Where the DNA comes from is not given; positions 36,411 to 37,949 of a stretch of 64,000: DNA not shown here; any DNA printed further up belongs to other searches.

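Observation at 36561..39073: Catalytically dead FabF-like ketosynthase in an operon with FabG and FabZ homologues, directly after the riboflavin genes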

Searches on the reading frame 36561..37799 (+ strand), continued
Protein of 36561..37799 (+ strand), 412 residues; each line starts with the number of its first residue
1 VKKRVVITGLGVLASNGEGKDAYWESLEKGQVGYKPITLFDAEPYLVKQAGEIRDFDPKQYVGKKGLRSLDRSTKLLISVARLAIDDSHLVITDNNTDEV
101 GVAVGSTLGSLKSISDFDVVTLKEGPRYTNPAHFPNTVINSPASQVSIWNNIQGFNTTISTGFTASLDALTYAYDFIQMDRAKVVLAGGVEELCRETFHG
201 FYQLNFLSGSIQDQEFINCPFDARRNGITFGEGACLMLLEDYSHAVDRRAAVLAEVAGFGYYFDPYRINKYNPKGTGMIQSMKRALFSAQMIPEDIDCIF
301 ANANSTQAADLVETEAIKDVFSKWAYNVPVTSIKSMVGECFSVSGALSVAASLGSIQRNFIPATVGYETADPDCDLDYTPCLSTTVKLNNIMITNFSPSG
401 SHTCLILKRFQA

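Call 59: search_protein_families(library=ncbifam, proteins=[L151:19561-20805:+, L151:9998-11209:+, P0484, L088:9562-10005:+, L087:7453-7857:+, L151:9282-9572:+, L151:19137-19376:+, L087:5604-5852:+, L151:12063-13556:+, L151:11154-12056:+], max_evalue=0.00001)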
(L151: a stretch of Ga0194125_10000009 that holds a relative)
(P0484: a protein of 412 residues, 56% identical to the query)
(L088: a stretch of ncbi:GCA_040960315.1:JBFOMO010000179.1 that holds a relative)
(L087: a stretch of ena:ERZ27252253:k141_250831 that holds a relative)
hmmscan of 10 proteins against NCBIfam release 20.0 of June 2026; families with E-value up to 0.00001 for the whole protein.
L151:19561-20805:+ (415 aa): 24 families
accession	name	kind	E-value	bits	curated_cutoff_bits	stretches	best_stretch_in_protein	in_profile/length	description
TIGR03150.1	fabF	equivalog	6.6e-196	650.8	493.75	1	4-411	1-407/407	beta-ketoacyl-ACP synthase II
NF005589.0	PRK07314.1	subfamily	3e-192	638.9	387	1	1-413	1-412/413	beta-ketoacyl-ACP synthase II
NF004970.0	PRK06333.1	subfamily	3e-161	537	525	1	1-414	1-423/424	beta-ketoacyl-ACP synthase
NF006434.0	PRK08722.1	equivalog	4.5e-150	500.1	759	1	1-413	1-414/414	beta-ketoacyl-ACP synthase II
NF006274.0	PRK08439.1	equivalog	1.3e-149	498.4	621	1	4-412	2-405/406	beta-ketoacyl-ACP synthase II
NF005935.0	PRK07967.1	equivalog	3.1e-98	329.3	630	1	4-414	2-405/406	beta-ketoacyl-ACP synthase I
NF005916.1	PRK07910.1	equivalog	9.4e-98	327.8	560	1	5-410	13-415/418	KasA/KasB family beta-ketoacyl-ACP synthase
NF005076.0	PRK06501.1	equivalog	1.4e-97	327.3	629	2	144-411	154-421/425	beta-ketoacyl-ACP synthase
NF006587.0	PRK09116.1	equivalog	7.2e-96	321.4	470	1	4-413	2-407/408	beta-ketoacyl-ACP synthase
NF005490.0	PRK07103.1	equivalog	4.9e-82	276.2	445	1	2-412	2-412/414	polyketide beta-ketoacyl:acyl carrier protein synthase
NF006618.0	PRK09185.1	subfamily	6.5e-81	272.4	407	1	4-412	3-392/394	beta-ketoacyl-ACP synthase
NF004618.0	PRK05952.1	equivalog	6.9e-80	268.8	455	1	5-412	3-382/384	beta-ketoacyl-ACP synthase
NF058662.1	cispenta_AmcF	equivalog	6.9e-70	235.9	325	2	145-411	109-368/369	cispentacin biosynthesis acyltransferase subunit AmcF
NF045894.1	PKS_plus_SDR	equivalog_domain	1.8e-44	151.8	1740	1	53-380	68-386/1515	type I polyketide synthase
NF040607.1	mycolic_Pks13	equivalog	8.7e-44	149.4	2100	1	52-413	165-526/1680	polyketide synthase Pks13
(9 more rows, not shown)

L151:9998-11209:+ (404 aa): 25 families
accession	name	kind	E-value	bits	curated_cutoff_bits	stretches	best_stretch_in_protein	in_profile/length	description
TIGR03150.1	fabF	equivalog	2.8e-134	447.8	493.75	1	3-400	1-407/407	beta-ketoacyl-ACP synthase II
NF005589.0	PRK07314.1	subfamily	7.1e-130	433.5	387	1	2-402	3-412/413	beta-ketoacyl-ACP synthase II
NF004970.0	PRK06333.1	subfamily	8e-110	367.6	525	1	2-402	3-422/424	beta-ketoacyl-ACP synthase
NF006274.0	PRK08439.1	equivalog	6.2e-107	357.9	621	1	3-401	2-405/406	beta-ketoacyl-ACP synthase II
NF006434.0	PRK08722.1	equivalog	2.6e-91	306.5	759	1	3-401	4-413/414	beta-ketoacyl-ACP synthase II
NF006587.0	PRK09116.1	equivalog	2.8e-90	303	470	1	3-401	2-406/408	beta-ketoacyl-ACP synthase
NF005076.0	PRK06501.1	equivalog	3.3e-85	286.5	629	1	5-399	13-420/425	beta-ketoacyl-ACP synthase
NF005935.0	PRK07967.1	equivalog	8.8e-77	258.6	630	1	3-401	2-403/406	beta-ketoacyl-ACP synthase I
NF006618.0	PRK09185.1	subfamily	7.4e-76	255.7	407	1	3-400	3-391/394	beta-ketoacyl-ACP synthase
NF005916.1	PRK07910.1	equivalog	3.1e-72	243.8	560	1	4-400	13-416/418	KasA/KasB family beta-ketoacyl-ACP synthase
NF004618.0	PRK05952.1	equivalog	3.8e-72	243.3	455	1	4-400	3-381/384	beta-ketoacyl-ACP synthase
NF058662.1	cispenta_AmcF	equivalog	1.5e-67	228.2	325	1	5-400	2-368/369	cispentacin biosynthesis acyltransferase subunit AmcF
NF005490.0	PRK07103.1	equivalog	4.8e-66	223.5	445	1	3-401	4-412/414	polyketide beta-ketoacyl:acyl carrier protein synthase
NF045894.1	PKS_plus_SDR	equivalog_domain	2.2e-40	138.3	1740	1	53-369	69-386/1515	type I polyketide synthase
NF040607.1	mycolic_Pks13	equivalog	7.4e-35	119.8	2100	1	52-371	166-487/1680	polyketide synthase Pks13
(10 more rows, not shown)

P0484 (412 aa): 23 families
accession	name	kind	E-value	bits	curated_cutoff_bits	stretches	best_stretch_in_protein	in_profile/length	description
TIGR03150.1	fabF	equivalog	3.2e-126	421.3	493.75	1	10-408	1-407/407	beta-ketoacyl-ACP synthase II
NF005589.0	PRK07314.1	subfamily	5.3e-121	404.2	387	1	8-410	2-412/413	beta-ketoacyl-ACP synthase II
NF004970.0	PRK06333.1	subfamily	1.1e-97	327.5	525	1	9-409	3-421/424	beta-ketoacyl-ACP synthase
NF006274.0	PRK08439.1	equivalog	1.3e-93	314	621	1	10-409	2-405/406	beta-ketoacyl-ACP synthase II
NF006587.0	PRK09116.1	equivalog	3.4e-87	292.9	470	1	10-409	2-406/408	beta-ketoacyl-ACP synthase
NF006434.0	PRK08722.1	equivalog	4.9e-85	285.9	759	1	9-409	3-413/414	beta-ketoacyl-ACP synthase II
NF005076.0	PRK06501.1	equivalog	1.3e-82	278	629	1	12-408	13-421/425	beta-ketoacyl-ACP synthase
NF004618.0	PRK05952.1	equivalog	5.1e-82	275.8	455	1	11-409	3-382/384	beta-ketoacyl-ACP synthase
NF006618.0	PRK09185.1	subfamily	5.5e-77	259.4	407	1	10-408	3-391/394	beta-ketoacyl-ACP synthase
NF058662.1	cispenta_AmcF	equivalog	1.2e-68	231.8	325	1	12-408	2-368/369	cispentacin biosynthesis acyltransferase subunit AmcF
NF005916.1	PRK07910.1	equivalog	8.1e-68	229.2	560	1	10-406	12-414/418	KasA/KasB family beta-ketoacyl-ACP synthase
NF005935.0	PRK07967.1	equivalog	5.8e-67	226.3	630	1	10-409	2-403/406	beta-ketoacyl-ACP synthase I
NF005490.0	PRK07103.1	equivalog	2.2e-65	221.3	445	1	10-409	4-412/414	polyketide beta-ketoacyl:acyl carrier protein synthase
NF040607.1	mycolic_Pks13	equivalog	1.4e-37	128.8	2100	1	52-410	159-526/1680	polyketide synthase Pks13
NF045894.1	PKS_plus_SDR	equivalog_domain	9.6e-36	122.9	1740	1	150-373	151-382/1515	type I polyketide synthase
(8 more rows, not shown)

L088:9562-10005:+ (148 aa): 4 families
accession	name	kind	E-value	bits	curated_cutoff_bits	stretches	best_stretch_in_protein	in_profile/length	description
NF000582.1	PRK00006.1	equivalog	2.7e-23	82.4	113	1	4-136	2-132/137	3-hydroxyacyl-ACP dehydratase FabZ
TIGR01750.1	fabZ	equivalog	2.1e-21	76.3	155.15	1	4-138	3-138/141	3-hydroxyacyl-ACP dehydratase FabZ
NF009667.0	PRK13188.1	equivalog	3e-19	69.1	465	1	2-109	321-426/464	bifunctional UDP-3-O-[3-hydroxymyristoyl] N-acetylglucosamine deacetylase/3-hydroxyacyl-ACP dehydratase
NF058663.1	cispen_cyc_AmcE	equivalog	1.2e-14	54.6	140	1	6-116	8-117/153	cispentacin biosynthesis cyclizing decarboxylase AmcE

L087:7453-7857:+ (135 aa): 4 families
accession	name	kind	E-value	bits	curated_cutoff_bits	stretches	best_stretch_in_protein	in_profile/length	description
NF000582.1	PRK00006.1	equivalog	1.3e-11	44.6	113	1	48-130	53-134/137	3-hydroxyacyl-ACP dehydratase FabZ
TIGR01750.1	fabZ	equivalog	4.3e-11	42.8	155.15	1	44-130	49-138/141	3-hydroxyacyl-ACP dehydratase FabZ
NF058663.1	cispen_cyc_AmcE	equivalog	1.6e-07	31.5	140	1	43-128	51-137/153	cispentacin biosynthesis cyclizing decarboxylase AmcE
NF009667.0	PRK13188.1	equivalog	3.5e-07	29.3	465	1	48-131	373-457/464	bifunctional UDP-3-O-[3-hydroxymyristoyl] N-acetylglucosamine deacetylase/3-hydroxyacyl-ACP dehydratase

L151:9282-9572:+ (97 aa): 15 families
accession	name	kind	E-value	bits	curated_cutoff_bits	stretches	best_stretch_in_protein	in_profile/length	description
TIGR00517.1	acyl_carrier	equivalog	1.6e-16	59.9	70.45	1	15-84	2-71/77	acyl carrier protein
NF002148.0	PRK00982.1-2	subfamily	1.3e-15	57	71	1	14-84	2-72/79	acyl carrier protein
NF040636.1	AcpM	exception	5.7e-14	51.9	146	1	16-89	5-78/93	meromycolate extension acyl carrier protein AcpM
NF002151.0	PRK00982.1-5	equivalog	1.4e-13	50.8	92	1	14-84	1-71/78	acyl carrier protein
NF002147.0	PRK00982.1-1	equivalog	2e-13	50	84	1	15-84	6-75/83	acyl carrier protein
NF002149.0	PRK00982.1-3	equivalog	3.6e-13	49.3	106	1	14-84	1-71/78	acyl carrier protein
NF002150.0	PRK00982.1-4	subfamily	2.3e-12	46.9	66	1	19-84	8-73/80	acyl carrier protein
NF005079.0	PRK06508.1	equivalog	1.7e-09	37.9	83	1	20-76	7-63/93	acyl carrier protein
NF009104.0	PRK12449.1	equivalog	1.9e-08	34.2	70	1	16-83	5-72/80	acyl carrier protein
NF003757.0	PRK05350.1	equivalog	4.3e-08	33.2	65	1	15-90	5-80/83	acyl carrier protein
NF006031.0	PRK08172.1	equivalog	1.1e-07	32.4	76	1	16-91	4-79/82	acyl carrier protein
NF005798.0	PRK07639.1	equivalog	1.1e-07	32.2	100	1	18-92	7-80/91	petrobactin biosynthesis protein AsbD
TIGR03443.1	alpha_am_amid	equivalog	8.1e-07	26.8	1030.1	1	11-82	843-913/1390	L-aminoadipate-semialdehyde dehydrogenase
NF058660.1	cispen_ACP_AmcB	equivalog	4.5e-06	26.8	80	1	18-84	3-73/80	cispentacin biosynthesis acyl carrier protein AmcB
NF006617.0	PRK09184.1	subfamily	6e-06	26.2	70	1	11-68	8-69/96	phosphopantetheine-binding protein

L151:19137-19376:+ (80 aa): 15 families
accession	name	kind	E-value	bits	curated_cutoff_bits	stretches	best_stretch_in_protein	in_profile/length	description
NF002148.0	PRK00982.1-2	subfamily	5.3e-39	131.9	71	1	2-77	3-78/79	acyl carrier protein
NF002149.0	PRK00982.1-3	equivalog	8.7e-37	124.9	106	1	1-77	1-77/78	acyl carrier protein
NF002151.0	PRK00982.1-5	equivalog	1.7e-36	124.2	92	1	1-77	1-77/78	acyl carrier protein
TIGR00517.1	acyl_carrier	equivalog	2.2e-36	123.6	70.45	1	2-76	2-76/77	acyl carrier protein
NF002150.0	PRK00982.1-4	subfamily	3.5e-29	100.9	66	1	3-77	5-79/80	acyl carrier protein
NF002147.0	PRK00982.1-1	equivalog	1.6e-22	79.1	84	1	6-77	10-81/83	acyl carrier protein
NF040636.1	AcpM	exception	8.4e-20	70.6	146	1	7-75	9-77/93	meromycolate extension acyl carrier protein AcpM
NF009104.0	PRK12449.1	equivalog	2.3e-18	65.9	70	1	3-76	5-78/80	acyl carrier protein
NF006031.0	PRK08172.1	equivalog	1.6e-14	54.3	76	1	4-72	5-73/82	acyl carrier protein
NF005079.0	PRK06508.1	equivalog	1.4e-13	51.1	83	1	1-64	1-64/93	acyl carrier protein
NF003757.0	PRK05350.1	equivalog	6.8e-12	45.4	65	1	3-75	6-78/83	acyl carrier protein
NF058660.1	cispen_ACP_AmcB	equivalog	1.8e-10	40.8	80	1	4-76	2-78/80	cispentacin biosynthesis acyl carrier protein AmcB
NF004533.0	PRK05883.1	equivalog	1.9e-10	40.4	72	1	3-76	23-96/100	acyl carrier protein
NF005480.0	PRK07081.1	equivalog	1.5e-07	31.2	72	1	8-60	5-58/83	acyl carrier protein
NF005798.0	PRK07639.1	equivalog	8e-06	26.2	100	1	4-77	6-82/91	petrobactin biosynthesis protein AsbD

L087:5604-5852:+ (83 aa): 13 families
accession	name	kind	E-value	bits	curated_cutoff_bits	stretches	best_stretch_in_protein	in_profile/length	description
TIGR00517.1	acyl_carrier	equivalog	1.6e-16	59.9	70.45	1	5-76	3-74/77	acyl carrier protein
NF002148.0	PRK00982.1-2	subfamily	2.9e-14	52.6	71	1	5-75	4-74/79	acyl carrier protein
NF002149.0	PRK00982.1-3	equivalog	1e-13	51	106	1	5-76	3-74/78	acyl carrier protein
NF002151.0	PRK00982.1-5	equivalog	1.6e-13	50.6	92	1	5-75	3-73/78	acyl carrier protein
NF002150.0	PRK00982.1-4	subfamily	5.7e-13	48.9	66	1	1-76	1-76/80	acyl carrier protein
NF040636.1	AcpM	exception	2.4e-12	46.7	146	1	3-78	3-78/93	meromycolate extension acyl carrier protein AcpM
NF002147.0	PRK00982.1-1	equivalog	1.7e-11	43.8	84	1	3-76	5-78/83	acyl carrier protein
NF058660.1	cispen_ACP_AmcB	equivalog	1.6e-08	34.6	80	1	5-76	1-76/80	cispentacin biosynthesis acyl carrier protein AmcB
NF005798.0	PRK07639.1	equivalog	2.7e-08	34.1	100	1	1-67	1-70/91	petrobactin biosynthesis protein AsbD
NF006031.0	PRK08172.1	equivalog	3.5e-08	34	76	1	4-80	3-79/82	acyl carrier protein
NF005079.0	PRK06508.1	equivalog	4.2e-07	30.3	83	1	8-60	6-58/93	acyl carrier protein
NF003757.0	PRK05350.1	equivalog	8.9e-07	29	65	1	3-80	4-81/83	acyl carrier protein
NF009104.0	PRK12449.1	equivalog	1.7e-06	27.9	70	1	1-72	1-72/80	acyl carrier protein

L151:12063-13556:+ (498 aa): 22 families
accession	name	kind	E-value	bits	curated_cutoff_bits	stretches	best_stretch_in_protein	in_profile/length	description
TIGR02734.1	crtI_fam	subfamily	2.3e-56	191.5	238.1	1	6-494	2-489/504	phytoene desaturase family protein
TIGR02730.1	carot_isom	equivalog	2.4e-53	181.7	586.9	1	3-488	1-483/493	carotenoid isomerase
TIGR02733.1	desat_CrtD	equivalog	1.6e-35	122.8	549.7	2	230-487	238-482/492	C-3',4' desaturase CrtD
NF058655.1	CrtID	equivalog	1.7e-34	119.5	640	2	168-489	165-477/478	bifunctional phytoene desaturase/3,4-desaturase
NF045637.1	carotdesatCrtDProt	equivalog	2e-34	119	580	1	6-493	2-482/485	1-hydroxycarotenoid 3,4-desaturase CrtD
NF045689.1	BCarotKetCrtO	equivalog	7.9e-29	100.6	1000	2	153-494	172-536/563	beta-carotene ketolase CrtO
NF042421.1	hydcarot_desat_CrtD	equivalog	8.5e-19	67.4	500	1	4-493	3-483/487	1-hydroxycarotenoid 3,4-desaturase CrtD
NF005560.0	PRK07233.1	equivalog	1.6e-17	63.5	252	2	6-82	4-78/435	hypothetical protein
TIGR03467.1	HpnE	equivalog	4.9e-16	59.1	283.05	1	6-82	2-78/430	hydroxysqualene dehydroxylase HpnE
NF005548.0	PRK07208.1-4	equivalog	2.3e-09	36.4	389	0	5-56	6-57/488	hypothetical protein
NF006130.0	PRK08274.1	equivalog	5.3e-08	32.1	369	0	219-277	127-189/467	FAD-dependent tricarballylate dehydrogenase TcuA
TIGR02731.1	phytoene_desat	equivalog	3.1e-07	29.5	569.4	0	6-77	3-73/453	15-cis-phytoene desaturase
TIGR00275.1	TIGR00275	subfamily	7.2e-07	28.4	183.8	0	5-35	1-31/401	aminoacetone oxidase family FAD-binding enzyme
NF005545.0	PRK07208.1-1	equivalog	8.1e-07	27.8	451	0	4-56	9-62/504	hypothetical protein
TIGR01350.1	lipoamide_DH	equivalog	1.3e-06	27.4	408.8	1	3-38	2-36/461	dihydrolipoyl dehydrogenase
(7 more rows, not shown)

L151:11154-12056:+ (301 aa): 7 families
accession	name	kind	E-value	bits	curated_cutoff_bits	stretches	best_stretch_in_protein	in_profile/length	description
NF011457.0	PRK14875.1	equivalog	4.1e-12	45.7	307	1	35-143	125-231/372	acetoin dehydrogenase dihydrolipoyllysine-residue acetyltransferase subunit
TIGR01607.1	PST-A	paralog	1.6e-08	34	218.25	1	106-297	138-329/332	Plasmodium subtelomeric family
NF051488.1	bifunc_PcaDC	exception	6.4e-08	32.1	390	0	230-288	185-241/375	bifunctional 3-oxoadipate enol-lactonase/4-carboxymuconolactone decarboxylase PcaDC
NF050058.1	e_dPHAscl_type1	hypoth_equivalog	9.2e-07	28.6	150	0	109-142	103-136/276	extracellular catalytic domain type 1 short-chain-length polyhydroxyalkanoate depolymerase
TIGR01738.1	bioH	equivalog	1.1e-06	28.5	206.95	0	41-144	3-99/245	pimeloyl-ACP methyl ester esterase BioH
NF051487.1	bifunc_PcaCD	exception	3.5e-06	26.4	430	0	112-288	241-402/413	bifunctional 4-carboxymuconolactone decarboxylase/3-oxoadipate enol-lactonase PcaCD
TIGR03056.1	bchO_mg_che_rel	equivalog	9.3e-06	24.9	172.55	0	38-133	25-118/278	alpha/beta fold hydrolase BchO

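Call 63: list_cluster_members(proteins=[P0241, P0242, P0243, P0244, P0246, P0247, P0249, P0250, P0255, P0257])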
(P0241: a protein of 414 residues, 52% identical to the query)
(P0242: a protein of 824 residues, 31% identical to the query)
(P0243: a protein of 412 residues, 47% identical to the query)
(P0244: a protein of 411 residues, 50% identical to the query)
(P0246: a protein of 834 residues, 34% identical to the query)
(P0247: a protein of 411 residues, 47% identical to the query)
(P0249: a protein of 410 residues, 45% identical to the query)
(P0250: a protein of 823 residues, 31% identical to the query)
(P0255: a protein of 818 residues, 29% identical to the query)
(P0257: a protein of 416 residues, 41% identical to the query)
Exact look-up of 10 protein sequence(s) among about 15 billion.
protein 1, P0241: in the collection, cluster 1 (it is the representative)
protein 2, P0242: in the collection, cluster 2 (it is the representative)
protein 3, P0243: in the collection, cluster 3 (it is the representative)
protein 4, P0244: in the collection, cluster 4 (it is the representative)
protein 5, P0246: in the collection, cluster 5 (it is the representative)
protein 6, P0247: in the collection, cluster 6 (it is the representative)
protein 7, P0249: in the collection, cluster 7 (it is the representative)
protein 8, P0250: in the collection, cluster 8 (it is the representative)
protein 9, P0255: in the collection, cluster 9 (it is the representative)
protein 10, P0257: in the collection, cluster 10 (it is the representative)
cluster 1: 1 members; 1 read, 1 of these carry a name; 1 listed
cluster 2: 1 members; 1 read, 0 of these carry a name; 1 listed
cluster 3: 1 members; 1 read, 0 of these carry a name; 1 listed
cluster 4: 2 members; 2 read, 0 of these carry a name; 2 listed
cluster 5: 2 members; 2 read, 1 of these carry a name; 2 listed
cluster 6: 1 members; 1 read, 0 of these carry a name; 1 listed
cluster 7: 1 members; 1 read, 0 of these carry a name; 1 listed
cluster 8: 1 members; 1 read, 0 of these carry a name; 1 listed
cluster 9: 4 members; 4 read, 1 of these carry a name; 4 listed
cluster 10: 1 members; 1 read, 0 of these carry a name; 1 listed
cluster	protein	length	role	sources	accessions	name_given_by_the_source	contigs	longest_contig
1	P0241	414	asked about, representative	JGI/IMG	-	3-oxoacyl-[acyl-carrier-protein] synthase II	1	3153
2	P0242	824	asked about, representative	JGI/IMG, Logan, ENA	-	-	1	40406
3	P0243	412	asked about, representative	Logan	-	-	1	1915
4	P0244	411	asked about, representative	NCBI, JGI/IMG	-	-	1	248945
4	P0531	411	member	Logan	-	-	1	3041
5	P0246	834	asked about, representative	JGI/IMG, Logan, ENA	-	-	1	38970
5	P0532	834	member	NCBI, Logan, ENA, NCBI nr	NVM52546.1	MAG: beta-ketoacyl-ACP synthase II [Candidatus Helarchaeota archaeon] | beta-ketoacyl-ACP synthase II [Candidatus Helarchaeota archaeon]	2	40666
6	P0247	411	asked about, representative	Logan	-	-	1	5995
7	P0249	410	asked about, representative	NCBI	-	-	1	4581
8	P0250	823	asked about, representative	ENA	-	-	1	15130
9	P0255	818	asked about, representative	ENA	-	-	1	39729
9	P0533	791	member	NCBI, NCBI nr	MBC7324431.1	MAG: beta-ketoacyl synthase chain length factor, partial [Moorella sp. (in: Bacteria)] | beta-ketoacyl synthase chain length factor [Moorella sp. (in: firmicutes)]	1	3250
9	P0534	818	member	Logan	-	-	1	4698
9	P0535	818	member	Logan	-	-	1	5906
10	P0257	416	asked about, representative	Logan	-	-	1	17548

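Call 71: predict_structure(alignment_id=A3)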
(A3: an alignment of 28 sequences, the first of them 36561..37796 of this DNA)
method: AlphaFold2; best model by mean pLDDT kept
length: 412 residues; sequences in the alignment: 28
mean_pLDDT: 84.5   pTM: 0.89
mean pLDDT of the five models: 84.5, 80.3, 78.3, 77.9, 77.9
residues with pLDDT >= 90: 211; 70-90: 142; 50-70: 27; < 50: 32
segments of 3 or more residues with pLDDT < 50: 109-139
pLDDT, mean of each block of 10 residues (from residue 1): 91 96 96 91 86 90 77 89 97 92 73 39 34 33 85 80 74 91 94 78 68 83 87 96 96 96 69 86 97 98 82 95 96 91 91 98 91 88 93 84 93 86
secondary structure, 60 per line:
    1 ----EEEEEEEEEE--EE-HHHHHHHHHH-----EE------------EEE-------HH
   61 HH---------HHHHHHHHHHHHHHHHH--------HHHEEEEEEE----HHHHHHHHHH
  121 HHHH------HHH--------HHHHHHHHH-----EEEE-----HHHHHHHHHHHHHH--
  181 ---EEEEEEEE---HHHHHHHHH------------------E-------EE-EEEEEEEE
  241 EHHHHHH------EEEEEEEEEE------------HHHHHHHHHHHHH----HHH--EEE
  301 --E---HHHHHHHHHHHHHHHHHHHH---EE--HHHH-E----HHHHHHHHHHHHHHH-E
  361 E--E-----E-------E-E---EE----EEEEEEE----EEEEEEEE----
elements in order: E5-14 H20-29 E49-51 H59-62 H72-88 E100-106 H111-124 H142-150 E156-159 H165-178 E184-191 H195-203 E233-241 H242-247 E254-263 H276-288 E298-300 H307-326 H334-337 H344-358 E390-396 E401-408

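Call 73: fold_search(model_id=the predicted structure, library=pdb)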
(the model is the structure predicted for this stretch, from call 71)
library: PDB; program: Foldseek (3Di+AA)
matches with E <= 10: 1212; with E <= 0.001: 1057
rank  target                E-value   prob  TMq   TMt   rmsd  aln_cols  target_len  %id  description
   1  4ls8_A                5.7e-46  1.00  0.91  0.90   4.8       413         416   35  Crystal structure of Bacillus subtilis beta-ketoacyl-ACP synthase II (FabF) in a covalent complex with cerulenin (released 2014-04-02)
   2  4ls5_A                4.0e-45  1.00  0.90  0.90   4.9       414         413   36  Crystal structure of beta-ketoacyl-ACP synthase II (FabF) from Bacillus subtilis (released 2014-04-02)
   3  4ls8_B                9.0e-45  1.00  0.90  0.89   4.9       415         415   35  Crystal structure of Bacillus subtilis beta-ketoacyl-ACP synthase II (FabF) in a covalent complex with cerulenin (released 2014-04-02)
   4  4ls7_B                3.0e-44  1.00  0.89  0.89   4.9       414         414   35  Crystal structure of Bacillus subtilis beta-ketoacyl-ACP synthase II (FabF) in a non-covalent complex with cerulenin (released 2014-04-02)
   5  4ls5_B                7.7e-44  1.00  0.90  0.90   4.9       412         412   35  Crystal structure of beta-ketoacyl-ACP synthase II (FabF) from Bacillus subtilis (released 2014-04-02)
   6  1e5m                  7.7e-44  1.00  0.90  0.90   4.8       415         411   32  Beta ketoacyl acyl carrier protein synthase II (KASII) from Synechocystis sp. (released 2001-01-16)
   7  4ls6_B                8.7e-44  1.00  0.90  0.90   4.9       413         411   36  Crystal structure of beta-ketoacyl-ACP synthase II (FabF) I108F mutant from Bacillus subtilis (released 2014-04-02)
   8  3o04                  1.8e-43  1.00  0.89  0.89   5.0       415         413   33  Crystal structure of the beta-keto-acyl carrier protein synthase II (lmo2201) from Listeria monocytogenes (released 2010-08-04)
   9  5sxo                  1.8e-43  1.00  0.87  0.88   5.1       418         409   32  1.35 angstrom resolution crystal structure of beta-ketoacyl-ACP synthase II (FabF) from Listeria monocytogenes (released 2016-11-02)
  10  4ls6_A                2.1e-43  1.00  0.90  0.90   4.9       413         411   36  Crystal structure of beta-ketoacyl-ACP synthase II (FabF) I108F mutant from Bacillus subtilis (released 2014-04-02)
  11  2gqd_A                4.0e-42  1.00  0.89  0.89   4.9       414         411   32  The crystal structure of B-ketoacyl-ACP synthase II (FabF) from Staphylococcus aureus (released 2006-05-02)
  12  4jrh_A                5.5e-42  1.00  0.89  0.89   5.0       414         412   31  Crystal structure of beta-ketoacyl-ACP synthase II (FabF) from Vibrio Cholerae (space group P43) at 2.2 Angstrom (released 2013-04-03)
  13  4b7v_B                6.2e-42  1.00  0.87  0.88   5.2       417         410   30  Structure of wild type Pseudomonas aeruginosa FabF (KASII) (released 2013-09-04)
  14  4b7v_A                7.1e-42  1.00  0.88  0.88   5.0       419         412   30  Structure of wild type Pseudomonas aeruginosa FabF (KASII) (released 2013-09-04)
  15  4jpf                  9.7e-42  1.00  0.87  0.88   5.1       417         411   30  Structure of wild type Pseudomonas aeruginosa FabF (KASII) in Complex with ligand (released 2014-04-02)
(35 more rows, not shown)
